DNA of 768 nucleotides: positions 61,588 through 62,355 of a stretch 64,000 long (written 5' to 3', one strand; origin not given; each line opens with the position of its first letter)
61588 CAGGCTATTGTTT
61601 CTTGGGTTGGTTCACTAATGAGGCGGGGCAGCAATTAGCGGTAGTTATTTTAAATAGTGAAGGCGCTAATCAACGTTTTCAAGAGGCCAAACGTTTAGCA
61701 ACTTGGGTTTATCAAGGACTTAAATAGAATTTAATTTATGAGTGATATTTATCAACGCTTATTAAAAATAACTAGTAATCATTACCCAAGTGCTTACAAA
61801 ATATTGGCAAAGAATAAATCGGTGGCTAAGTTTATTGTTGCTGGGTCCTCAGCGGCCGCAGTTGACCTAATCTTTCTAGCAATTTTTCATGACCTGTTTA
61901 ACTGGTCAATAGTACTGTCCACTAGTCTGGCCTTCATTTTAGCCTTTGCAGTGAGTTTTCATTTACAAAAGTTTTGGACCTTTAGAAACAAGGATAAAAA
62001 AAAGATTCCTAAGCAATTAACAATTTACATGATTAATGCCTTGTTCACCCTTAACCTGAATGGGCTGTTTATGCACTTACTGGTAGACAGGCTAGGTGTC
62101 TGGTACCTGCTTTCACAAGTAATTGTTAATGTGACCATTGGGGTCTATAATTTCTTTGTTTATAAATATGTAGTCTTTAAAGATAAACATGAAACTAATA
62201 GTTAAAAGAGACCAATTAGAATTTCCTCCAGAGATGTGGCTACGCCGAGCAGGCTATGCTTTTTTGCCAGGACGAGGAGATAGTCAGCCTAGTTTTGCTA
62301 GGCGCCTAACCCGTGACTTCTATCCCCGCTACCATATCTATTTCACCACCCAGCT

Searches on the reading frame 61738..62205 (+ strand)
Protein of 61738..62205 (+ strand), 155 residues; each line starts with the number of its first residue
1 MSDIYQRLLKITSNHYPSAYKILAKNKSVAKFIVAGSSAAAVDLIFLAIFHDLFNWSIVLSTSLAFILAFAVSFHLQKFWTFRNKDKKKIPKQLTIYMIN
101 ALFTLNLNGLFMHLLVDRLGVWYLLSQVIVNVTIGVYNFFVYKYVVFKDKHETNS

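Call 104: search_protein_families(library=pfam, proteins=[window:61738-62205:+], max_evalue=0.01)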
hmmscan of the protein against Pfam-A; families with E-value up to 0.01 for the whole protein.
window:61738-62205:+ (155 aa): 3 families
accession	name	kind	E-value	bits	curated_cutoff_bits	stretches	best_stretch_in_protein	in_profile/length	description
PF04138.20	GtrA_DPMS_TM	-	7.3e-21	75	26.1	1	31-147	1-117/117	GtrA/DPMS, transmembrane domain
PF17555.7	TssN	-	0.00017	21.6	30.3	1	65-146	3-84/274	Type VI secretion system, TssN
PF14342.11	DUF4396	-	0.0095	16.8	27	1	36-107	16-86/141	Domain of unknown function (DUF4396)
